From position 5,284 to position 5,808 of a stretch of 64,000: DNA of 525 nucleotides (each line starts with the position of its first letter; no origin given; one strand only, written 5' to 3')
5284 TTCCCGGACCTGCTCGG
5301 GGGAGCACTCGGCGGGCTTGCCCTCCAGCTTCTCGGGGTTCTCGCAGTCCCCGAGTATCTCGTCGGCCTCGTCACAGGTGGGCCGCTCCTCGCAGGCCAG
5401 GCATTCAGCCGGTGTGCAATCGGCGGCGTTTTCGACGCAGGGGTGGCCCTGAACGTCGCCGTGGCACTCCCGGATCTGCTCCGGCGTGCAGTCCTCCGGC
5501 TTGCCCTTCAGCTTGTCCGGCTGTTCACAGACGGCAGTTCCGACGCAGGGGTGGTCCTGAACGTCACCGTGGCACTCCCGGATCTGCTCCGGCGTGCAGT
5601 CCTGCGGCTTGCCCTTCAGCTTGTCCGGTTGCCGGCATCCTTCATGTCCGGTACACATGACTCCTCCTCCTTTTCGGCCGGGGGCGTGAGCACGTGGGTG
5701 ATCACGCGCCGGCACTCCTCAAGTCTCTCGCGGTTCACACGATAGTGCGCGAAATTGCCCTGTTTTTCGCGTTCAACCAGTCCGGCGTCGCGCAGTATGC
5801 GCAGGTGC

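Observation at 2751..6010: Five-gene ArsR-regulated operon: repressor / Cys-His repeat protein / small SAM-MTase / ABC-2 exporter; candidate metal(loid) methylation-export module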

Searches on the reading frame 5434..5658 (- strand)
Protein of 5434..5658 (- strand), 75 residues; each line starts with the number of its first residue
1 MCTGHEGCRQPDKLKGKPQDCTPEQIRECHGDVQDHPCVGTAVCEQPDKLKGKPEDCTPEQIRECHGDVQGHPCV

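Call 16: find_related_loci(query=A1, collection=genome_contigs, flank=8000)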
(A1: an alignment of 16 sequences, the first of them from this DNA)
Query A1 (75 aa) in genome_contigs; peptide patterns used: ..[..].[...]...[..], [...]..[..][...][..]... (x = any residue, [..] = any of these).
530 stretches matched a pattern; 507 encode a relative of the query (tblastn E <= 1e-3); the best 80 are kept; 80 distinct loci.
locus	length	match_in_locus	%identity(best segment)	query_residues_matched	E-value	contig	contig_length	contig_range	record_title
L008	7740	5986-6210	68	1-75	3e-30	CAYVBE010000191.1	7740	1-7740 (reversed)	MAG TPA_asm: uncultured candidatus Brocadiaceae bacterium isolate SRP141376_co1_238 genome assembly, contig: NODE_16447_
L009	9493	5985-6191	72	2-75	5e-30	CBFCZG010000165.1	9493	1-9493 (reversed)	MAG TPA_asm: uncultured Phycisphaerae bacterium isolate SRR6194934_binner13_Refined_19 genome assembly, contig: ERZ78139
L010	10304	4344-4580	67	1-75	1e-29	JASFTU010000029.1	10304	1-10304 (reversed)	MAG: Candidatus Brocadiaceae bacterium isolate D1103U20metaG_sub_Bin_331 D1103U20metaG_FD_scaffold_2043_c1, whole genome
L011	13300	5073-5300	67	1-75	2e-29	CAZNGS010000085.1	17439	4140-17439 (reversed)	MAG TPA_asm: uncultured candidatus Brocadiaceae bacterium isolate SRP141376_co1_16 genome assembly, contig: NODE_6708_le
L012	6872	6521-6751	66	1-74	2e-29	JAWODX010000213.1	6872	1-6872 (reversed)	MAG: Planctomycetota bacterium isolate BLK5-2.bin.71 k191_996844, whole genome shotgun sequence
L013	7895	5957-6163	67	2-75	4e-29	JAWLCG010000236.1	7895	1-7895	MAG: Phycisphaerae bacterium isolate 15dZY3.bin.36 NODE_9126_length_7895_cov_4.568112, whole genome shotgun sequence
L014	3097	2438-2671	67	1-75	3e-29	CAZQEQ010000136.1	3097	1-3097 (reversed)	MAG TPA_asm: uncultured candidatus Brocadiaceae bacterium isolate binchicken_co334_199 genome assembly, contig: NODE_700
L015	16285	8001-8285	67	1-75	1e-28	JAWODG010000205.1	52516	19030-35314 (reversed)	MAG: Candidatus Brocadiia bacterium isolate BLK5-2.bin.122 k191_106925, whole genome shotgun sequence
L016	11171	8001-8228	68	1-75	4e-29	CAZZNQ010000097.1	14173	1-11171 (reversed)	MAG TPA_asm: uncultured candidatus Brocadiaceae bacterium isolate SRP141376_co2_394 genome assembly, contig: NODE_8461_l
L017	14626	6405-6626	65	1-75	4e-29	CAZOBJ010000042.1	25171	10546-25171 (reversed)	MAG TPA_asm: uncultured Planctomycetales bacterium isolate binchicken_co334_325 genome assembly, contig: NODE_3262_lengt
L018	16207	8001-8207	67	6-75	2e-28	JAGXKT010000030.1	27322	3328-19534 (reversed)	MAG: Phycisphaerae bacterium isolate GSL_GB14_14 NODE_278_length_27322_cov_14.4397, whole genome shotgun sequence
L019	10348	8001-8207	67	2-75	2e-28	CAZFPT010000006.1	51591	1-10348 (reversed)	MAG TPA_asm: uncultured Planctomycetaceae bacterium isolate SRP332253_co1_280 genome assembly, contig: NODE_718_length_5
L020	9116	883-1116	66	1-75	1e-28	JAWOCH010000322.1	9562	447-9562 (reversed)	MAG: Candidatus Brocadiia bacterium isolate BLK5-1.bin.168 k191_2502367, whole genome shotgun sequence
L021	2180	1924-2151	65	1-75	3e-28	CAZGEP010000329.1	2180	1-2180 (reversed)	MAG TPA_asm: uncultured Planctomycetota bacterium isolate SRP141376_co2_16 genome assembly, contig: NODE_73423_length_21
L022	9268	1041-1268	67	1-75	3e-28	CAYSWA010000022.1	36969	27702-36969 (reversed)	MAG TPA_asm: uncultured candidatus Brocadiaceae bacterium isolate SRP141376_co1_83 genome assembly, contig: NODE_2646_le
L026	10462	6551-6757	67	2-75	2e-27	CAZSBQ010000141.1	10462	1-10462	MAG TPA_asm: uncultured Victivallales bacterium isolate SRP332253_co1_127 genome assembly, contig: NODE_10695_length_104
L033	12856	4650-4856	64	2-75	6e-27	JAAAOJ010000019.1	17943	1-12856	MAG: Planctomycetota bacterium isolate GSL.Bin20 NODE_2134_length_17943_cov_0.52048, whole genome shotgun sequence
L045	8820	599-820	61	1-75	3e-25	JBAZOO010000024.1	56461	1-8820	MAG: Lentisphaeria bacterium isolate SO_2017_LW4_98 scaffold_442_c2_LW137-91_2017, whole genome shotgun sequence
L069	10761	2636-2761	69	1-75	2e-15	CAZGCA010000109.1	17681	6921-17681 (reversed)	MAG TPA_asm: uncultured bacterium isolate SRP068000_co1_623 genome assembly, contig: NODE_4703_length_17681_cov_9.164530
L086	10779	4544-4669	64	1-75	8e-14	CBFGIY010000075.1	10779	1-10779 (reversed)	MAG: candidate division WOR-3 bacterium isolate JZ-4_202302_bins_3.1 genome assembly, contig: NODE_75_length_10779_cov_3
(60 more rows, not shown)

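Call 25: search_protein_families(library=pfam, proteins=[L026:6776-8023:+, L033:4869-5672:+, L033:5669-6667:+, L086:4627-5019:+, L086:5166-5648:+, L069:2773-3429:+, L086:7559-7969:+], max_evalue=0.001)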
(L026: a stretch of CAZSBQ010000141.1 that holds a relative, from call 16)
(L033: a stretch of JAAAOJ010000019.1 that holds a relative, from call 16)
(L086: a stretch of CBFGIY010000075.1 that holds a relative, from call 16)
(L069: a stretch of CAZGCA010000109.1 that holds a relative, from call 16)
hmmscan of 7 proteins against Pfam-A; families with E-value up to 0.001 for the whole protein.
L026:6776-8023:+ (415 aa): 1 family
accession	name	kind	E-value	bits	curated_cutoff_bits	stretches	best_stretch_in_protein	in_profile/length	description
PF02417.20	Chromate_transp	-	1.6e-65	220.6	28.6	2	241-411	2-166/166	Chromate transporter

L033:4869-5672:+ (267 aa): 4 families
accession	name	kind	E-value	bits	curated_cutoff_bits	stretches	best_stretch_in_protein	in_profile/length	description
PF00005.33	ABC_tran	-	2e-30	106.6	25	1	26-174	3-137/137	ABC transporter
PF13304.12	AAA_21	-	4.6e-11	43.8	27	1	142-206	234-300/304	AAA domain, putative AbiEii toxin, Type IV TA system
PF02463.25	SMC_N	-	1.4e-06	28.4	40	1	143-208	134-203/220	RecF/RecN/SMC N terminal domain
PF13476.12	AAA_23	-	3.7e-05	24.9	27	1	27-57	15-42/201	AAA domain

L033:5669-6667:+ (332 aa): 1 family
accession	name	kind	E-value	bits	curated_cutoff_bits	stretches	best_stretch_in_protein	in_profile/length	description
PF01032.23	FecCD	-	3.8e-84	282.8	26.5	1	17-323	5-311/311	FecCD transport family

L086:4627-5019:+ (130 aa): 2 families
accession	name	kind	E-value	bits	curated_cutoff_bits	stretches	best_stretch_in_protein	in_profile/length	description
PF07883.17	Cupin_2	-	1.8e-05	24.8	27.2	1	54-102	2-50/70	Cupin domain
PF11699.14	CENP-C_C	-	0.001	19.8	29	0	43-97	6-60/85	Mif2/CENP-C like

L086:5166-5648:+ (160 aa): 1 family
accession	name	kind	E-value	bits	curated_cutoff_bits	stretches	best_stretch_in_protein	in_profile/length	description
PF03773.19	ArsP_1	-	1.3e-09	38.1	32.3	1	29-159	4-134/294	Predicted permease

L069:2773-3429:+ (218 aa): 4 families
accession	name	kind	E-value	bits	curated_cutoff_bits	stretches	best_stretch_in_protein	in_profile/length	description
PF08241.18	Methyltransf_11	-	1.1e-15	58.5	21.2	1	44-128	1-94/95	Methyltransferase domain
PF13649.12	Methyltransf_25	-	1.3e-10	42.3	27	1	44-125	2-97/97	Methyltransferase domain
PF13489.12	Methyltransf_23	-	1.4e-06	28.5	27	1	33-175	14-161/164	Methyltransferase domain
PF08242.18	Methyltransf_12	-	2.4e-05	25.4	30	1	44-127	1-98/98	Methyltransferase domain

L086:7559-7969:+ (136 aa): 1 family
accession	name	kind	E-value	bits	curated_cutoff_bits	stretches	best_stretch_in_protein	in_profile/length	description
PF13192.12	Thioredoxin_3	-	3.4e-24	85.1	24.8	1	58-132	1-75/76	Thioredoxin domain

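Call 33: search_solved_structures(query=A1, max_evalue=10)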
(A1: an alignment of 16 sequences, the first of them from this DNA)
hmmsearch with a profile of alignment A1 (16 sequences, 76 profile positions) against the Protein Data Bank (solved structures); distinct sequences matched with E-value up to 10: 0.

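Call 54: search_protein_representatives(alignment_id=A1)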
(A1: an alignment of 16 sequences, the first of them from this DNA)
Query: 16 sequences, 76 profile positions. Proteins with E-value up to 0.001 (for the whole library): 348; up to 1e-10: 59; up to 1e-30: 1. The best 150 are listed.
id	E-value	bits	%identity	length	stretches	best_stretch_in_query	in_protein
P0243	9.9e-33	128.3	-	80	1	1-76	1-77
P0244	2.1e-30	120.8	-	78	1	1-76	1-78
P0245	6.8e-27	109.6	-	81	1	1-76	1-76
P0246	2.4e-26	107.8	-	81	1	1-76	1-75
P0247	6.9e-26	106.3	-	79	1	1-76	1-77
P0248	7.4e-26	106.2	-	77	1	1-75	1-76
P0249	4.3e-25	103.8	-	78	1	1-76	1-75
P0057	5.0e-23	97.2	-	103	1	1-75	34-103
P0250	4.1e-22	94.2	-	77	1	5-76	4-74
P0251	4.1e-22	94.2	-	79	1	1-75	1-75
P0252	1.9e-21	92.1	-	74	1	1-76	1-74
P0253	6.8e-21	90.3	-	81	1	1-76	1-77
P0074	3.3e-20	88.1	-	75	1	1-76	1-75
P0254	4.4e-20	87.7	-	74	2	1-42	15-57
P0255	5.7e-20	87.4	-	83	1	1-69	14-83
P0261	4.3e-15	71.8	-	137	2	37-76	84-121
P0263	1.4e-14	70.1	-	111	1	2-64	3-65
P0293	7.7e-11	58.1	-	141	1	1-43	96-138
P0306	1.7e-10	57.0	-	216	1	1-76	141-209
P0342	1.4e-09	54.1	-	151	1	1-41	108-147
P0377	9.8e-09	51.4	-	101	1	1-54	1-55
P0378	1.0e-08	51.3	-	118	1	1-40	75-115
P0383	1.5e-08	50.8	-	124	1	40-75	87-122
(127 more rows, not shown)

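Call 55: search_protein_families(library=pfam, proteins=[P0306, P0293, P0342, P0261, P0383, P0378, P0263, P0377], max_evalue=0.001)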
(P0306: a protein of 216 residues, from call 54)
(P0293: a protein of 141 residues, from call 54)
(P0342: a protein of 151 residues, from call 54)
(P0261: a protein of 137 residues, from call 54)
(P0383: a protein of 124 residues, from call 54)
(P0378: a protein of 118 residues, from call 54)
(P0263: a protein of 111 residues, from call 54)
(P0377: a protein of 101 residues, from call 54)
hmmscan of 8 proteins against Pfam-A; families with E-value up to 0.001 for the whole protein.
P0306 (216 aa): 6 families
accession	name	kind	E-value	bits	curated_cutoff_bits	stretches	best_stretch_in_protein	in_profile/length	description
PF01022.26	HTH_5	-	1.4e-11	44.5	22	1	17-66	1-46/47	Bacterial regulatory protein, arsR family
PF12840.13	HTH_20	-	2.5e-05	24.6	27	1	15-65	1-48/51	Helix-turn-helix domain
PF12802.13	MarR_2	-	0.00012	22.6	27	1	27-68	14-53/61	MarR family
PF08279.18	HTH_11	-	0.00014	22.1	25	1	23-73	5-55/55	HTH domain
PF24038.1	DUF7347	-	0.00039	21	27.6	1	12-76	5-68/77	Domain of unknown function (DUF7347)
PF09339.16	HTH_IclR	-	0.001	19.3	22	0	26-66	11-49/52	IclR helix-turn-helix domain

P0293 (141 aa): 0 families

P0342 (151 aa): 8 families
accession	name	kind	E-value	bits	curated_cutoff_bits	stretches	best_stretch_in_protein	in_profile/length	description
PF01022.26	HTH_5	-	8.3e-13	48.4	22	1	17-61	2-46/47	Bacterial regulatory protein, arsR family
PF12840.13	HTH_20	-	3.3e-09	37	27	1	14-61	1-49/51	Helix-turn-helix domain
PF13412.12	HTH_24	-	1.4e-06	28.2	21.9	1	25-61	12-48/48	Winged helix-turn-helix DNA-binding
PF12802.13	MarR_2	-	1.6e-06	28.6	27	1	33-63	23-53/61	MarR family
PF08279.18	HTH_11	-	2.5e-06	27.7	25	1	21-67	4-54/55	HTH domain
PF13518.12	HTH_28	-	0.00027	21.4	25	0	19-59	2-41/52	Helix-turn-helix domain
PF01325.25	Fe_dep_repress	-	0.00055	20.5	26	1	34-65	26-57/60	Iron dependent repressor, N-terminal DNA binding domain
PF25212.1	HVO_A0114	-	0.00077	19.7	27.6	0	8-66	13-72/84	HVO_A0114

P0261 (137 aa): 2 families
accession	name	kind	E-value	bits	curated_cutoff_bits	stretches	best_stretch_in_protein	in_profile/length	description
PF01022.26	HTH_5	-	2.8e-06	27.5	22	1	4-28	21-45/47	Bacterial regulatory protein, arsR family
PF12840.13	HTH_20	-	0.00024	21.4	27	0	3-28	23-48/51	Helix-turn-helix domain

P0383 (124 aa): 0 families

P0378 (118 aa): 0 families

P0263 (111 aa): 0 families

P0377 (101 aa): 0 families

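Call 61: search_protein_families(library=ncbifam, proteins=[L016:4812-7898:+, L016:3469-4815:+, L016:2033-3472:+, L016:1494-2036:+, L016:389-928:+], max_evalue=0.00001)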
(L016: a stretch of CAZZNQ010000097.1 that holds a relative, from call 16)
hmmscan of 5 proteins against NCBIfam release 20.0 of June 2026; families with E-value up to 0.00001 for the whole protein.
L016:4812-7898:+ (1028 aa): 13 families
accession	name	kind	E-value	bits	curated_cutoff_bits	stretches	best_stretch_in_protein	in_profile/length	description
NF033617.1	RND_permease_2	subfamily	7.2e-207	689.6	1250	1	5-1017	2-1009/1009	multidrug efflux RND transporter permease subunit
NF000282.2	RND_permease_1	subfamily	9.6e-168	560.1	1250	1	16-1015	11-1027/1029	multidrug efflux RND transporter permease subunit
TIGR00915.1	2A0602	subfamily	1.4e-143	480.1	940.35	1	5-1016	3-1029/1050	efflux RND transporter permease subunit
NF007905.0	PRK10614.1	equivalog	3.7e-138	461.9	1774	1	6-1017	6-1010/1025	multidrug efflux RND transporter permease subunit MdtC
TIGR00914.1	2A0601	subfamily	2.6e-132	442.6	701.45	1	5-1017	7-1037/1051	CusA/CzcA family heavy metal efflux RND transporter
NF007798.0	PRK10503.1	equivalog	2.9e-130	435.7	1584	1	9-1017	18-1024/1040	MdtB/MuxB family multidrug efflux RND transporter permease subunit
NF007133.0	PRK09579.1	equivalog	3.7e-125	418.7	1763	1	1-1022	1-1009/1017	multidrug efflux RND transporter permease subunit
NF007131.0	PRK09577.1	equivalog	2.1e-105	353.5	1768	1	10-1017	8-1024/1045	multidrug efflux RND transporter permease subunit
NF007842.1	PRK10555.1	equivalog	9.5e-98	328.3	1854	1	14-1017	12-1028/1036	multidrug efflux RND transporter permease AcrD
NF000037.1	RND_perm_OqxB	exception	1.2e-92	311.4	2200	1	10-1015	10-1034/1050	multidrug efflux RND transporter permease subunit OqxB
NF011706.2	PRK15127.1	equivalog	1e-89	301.8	2150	1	14-1017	12-1031/1049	multidrug efflux RND transporter permease subunit AcrB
TIGR00921.1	2A067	subfamily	7.9e-14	50.6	351.9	2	337-488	199-344/733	hydrophobe/amphiphile efflux-3 (HAE3) family transporter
TIGR00966.2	transloc_SecF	equivalog_domain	6.7e-07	29.1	160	0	853-1012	120-276/279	protein translocase subunit SecF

L016:3469-4815:+ (448 aa): 20 families
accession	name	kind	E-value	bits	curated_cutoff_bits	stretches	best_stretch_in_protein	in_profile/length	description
TIGR01730.1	RND_mfp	subfamily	2.8e-64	217.1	94.9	3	210-418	112-321/322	efflux RND transporter periplasmic adaptor subunit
NF002939.0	PRK03598.1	equivalog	2.8e-37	128.7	393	1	58-311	31-283/332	secretion protein HlyD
TIGR00999.1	8a0102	subfamily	1.6e-33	116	319.3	1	136-410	20-270/271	CzcB/NccB family metal efflux transporter periplasmic adaptor subunit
TIGR00998.1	8a0101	subfamily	4.4e-26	91.6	390.8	1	68-303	38-276/334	EmrA/EmrK family multidrug efflux transporter periplasmic adaptor subunit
NF007785.0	PRK10476.1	equivalog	1.2e-24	86.8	376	1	68-263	44-239/347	multidrug transporter subunit MdtN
NF008589.1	PRK11556.1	equivalog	3.1e-22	79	391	2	137-418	123-387/392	MdtA/MuxA family multidrug efflux RND transporter periplasmic adaptor subunit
NF008606.0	PRK11578.1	equivalog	2.8e-16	59.6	342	1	52-406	41-364/371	macrolide transporter subunit MacA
NF007303.0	PRK09783.1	subfamily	3.8e-15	55.2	390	1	232-407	214-389/414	copper/silver efflux system membrane fusion protein CusB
TIGR02971.1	heterocyst_DevB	subfamily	1.6e-14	54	129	1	82-299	26-270/327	ABC exporter membrane fusion protein, DevB family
NF045904.1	RND-peri-MexE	equivalog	7.8e-13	48.1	714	0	16-183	12-169/390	multidrug efflux RND transporter periplasmic adaptor subunit MexE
NF011715.0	PRK15136.1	equivalog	8.1e-12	44.5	563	1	67-286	56-269/390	multidrug efflux MFS transporter periplasmic adaptor subunit EmrA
NF007362.0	PRK09859.1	equivalog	1e-11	44.6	738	0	130-194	93-157/385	multidrug transporter subunit MdtE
TIGR01843.1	type_I_hlyD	subfamily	1.6e-11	43.9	208.65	1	64-200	34-169/422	HlyD family type I secretion periplasmic adaptor subunit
NF033138.2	RND-peri-MexC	equivalog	2.1e-10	40.3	625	1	333-417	285-370/375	MexC family multidrug efflux RND transporter periplasmic adaptor subunit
NF007132.1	PRK09578.1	equivalog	5e-10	38.7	512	0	327-419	284-376/396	MexX/AxyX family multidrug efflux RND transporter periplasmic adaptor subunit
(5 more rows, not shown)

L016:2033-3472:+ (479 aa): 6 families
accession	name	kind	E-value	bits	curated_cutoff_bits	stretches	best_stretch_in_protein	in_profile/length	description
TIGR01844.1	type_I_sec_TolC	subfamily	2.9e-51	174.8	225.15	1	64-461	3-399/414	TolC family outer membrane protein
TIGR01845.1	outer_NodT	subfamily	3.7e-43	148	210.05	1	12-460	3-458/460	efflux transporter outer membrane subunit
NF007002.0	PRK09465.1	equivalog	2.2e-29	102.3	495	1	71-461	31-425/460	outer membrane channel protein TolC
NF052390.1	efflux_OMP_AbuO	equivalog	4e-17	62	700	1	167-461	135-432/447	multidrug efflux outer membrane protein AbuO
NF033143.1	efflux_OM_AdeK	equivalog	5.6e-17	61.6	900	1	68-442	66-441/480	multidrug efflux RND transporter AdeIJK outer membrane channel subunit AdeK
NF033142.1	efflux_OM_AdeC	exception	3.2e-16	59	975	1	154-442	150-441/465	multidrug efflux RND transporter AdeABC outer membrane channel subunit AdeC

L016:1494-2036:+ (180 aa): 0 families

L016:389-928:+ (179 aa): 96 families (the best 25 are shown)
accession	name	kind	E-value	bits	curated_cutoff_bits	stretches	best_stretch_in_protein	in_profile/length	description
NF004113.0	PRK05602.1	equivalog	4.2e-54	183.4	208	1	4-174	31-202/211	RNA polymerase sigma factor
NF009176.0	PRK12524.1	equivalog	3.1e-41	141.3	264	1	4-175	12-186/196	RNA polymerase sigma factor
NF009190.0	PRK12538.1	equivalog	1.7e-39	135.9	303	1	4-173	49-219/233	RNA polymerase sigma factor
TIGR02937.1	sigma70-ECF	superfamily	4.3e-38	130.5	42.9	1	18-170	1-162/165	sigma-70 family RNA polymerase sigma factor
NF009166.1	PRK12513.1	equivalog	1.3e-35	122.9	206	1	4-166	8-179/193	RNA polymerase sigma factor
NF007223.0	PRK09641.1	equivalog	1.3e-35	122.9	209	1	6-173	6-184/187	RNA polymerase sigma factor SigW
NF007225.0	PRK09643.1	equivalog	1.8e-35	122.5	190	1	4-175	13-184/204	RNA polymerase sigma factor SigM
TIGR02948.1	SigW_bacill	equivalog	1.4e-32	113.3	243.1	1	6-171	6-182/187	RNA polymerase sigma factor SigW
TIGR02983.1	SigE-fam_strep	subfamily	6.6e-30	104.1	141.55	1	16-173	4-158/162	SigE family RNA polymerase sigma factor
TIGR02985.1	Sig70_bacteroi1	subfamily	5.5e-29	101.5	126.4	1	19-172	2-161/162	RNA polymerase sigma-70 factor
NF058625.1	sigma_PG0214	equivalog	1e-26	93.7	130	1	17-170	3-158/170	GFO_1088 family ECF-type sigma factor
NF008888.0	PRK11922.1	equivalog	3.1e-26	92.4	204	1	3-174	15-197/231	RNA polymerase sigma factor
NF007229.0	PRK09647.1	equivalog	5e-26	91.4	265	1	15-174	41-203/220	RNA polymerase sigma factor SigE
TIGR02954.1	Sig70_famx3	hypoth_equivalog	5.1e-26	91.4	188.5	1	5-174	3-168/170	RNA polymerase sigma-70 factor, TIGR02954 family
NF009172.0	PRK12519.1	subfamily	9.4e-25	87.3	222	1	3-169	14-182/194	RNA polymerase sigma factor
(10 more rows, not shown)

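Call 62: search_protein_families(library=pfam, proteins=[L016:1494-2036:+, L016:796-1497:+, L016:7-402:+, L011:4606-4962:+, L045:157-528:+], max_evalue=0.01)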
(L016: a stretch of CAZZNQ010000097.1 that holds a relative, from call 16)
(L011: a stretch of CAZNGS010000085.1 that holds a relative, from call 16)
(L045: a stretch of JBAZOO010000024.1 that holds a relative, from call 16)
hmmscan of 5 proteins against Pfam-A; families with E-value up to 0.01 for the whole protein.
L016:1494-2036:+ (180 aa): 1 family
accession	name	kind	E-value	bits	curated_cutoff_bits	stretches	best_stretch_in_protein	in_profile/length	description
PF13801.11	Metal_resist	-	2.7e-08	34.5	29.2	1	14-140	1-123/125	Heavy-metal resistance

L016:796-1497:+ (233 aa): 1 family
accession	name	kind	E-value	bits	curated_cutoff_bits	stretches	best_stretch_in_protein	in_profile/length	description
PF13490.11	zf-HC2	-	9.4e-10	38.9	22.2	1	67-101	1-35/35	Putative zinc-finger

L016:7-402:+ (131 aa): 2 families
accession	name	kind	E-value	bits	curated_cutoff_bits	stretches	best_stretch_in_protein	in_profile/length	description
PF16983.11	MFS_MOT1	-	4e-19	69.5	30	1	1-78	36-111/111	Molybdate transporter of MFS superfamily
PF00916.26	Sulfate_transp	-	5.6e-05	22.5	23.2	1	1-87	283-366/380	Sulfate permease family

L011:4606-4962:+ (118 aa): 3 families
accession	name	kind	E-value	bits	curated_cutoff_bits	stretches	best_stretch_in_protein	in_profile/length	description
PF01047.28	MarR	-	3.1e-05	24.2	24.6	1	57-103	5-50/59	MarR family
PF12802.13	MarR_2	-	0.00016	22.2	27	1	56-102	6-52/61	MarR family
PF13463.12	HTH_27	-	0.0022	18.7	22.2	1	57-104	5-52/68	Winged helix DNA-binding domain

L045:157-528:+ (123 aa): 1 family
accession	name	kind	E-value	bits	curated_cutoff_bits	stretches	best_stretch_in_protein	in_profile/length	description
PF05635.17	23S_rRNA_IVP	-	6.8e-31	107.1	33.8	1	8-109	1-102/106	23S rRNA-intervening sequence protein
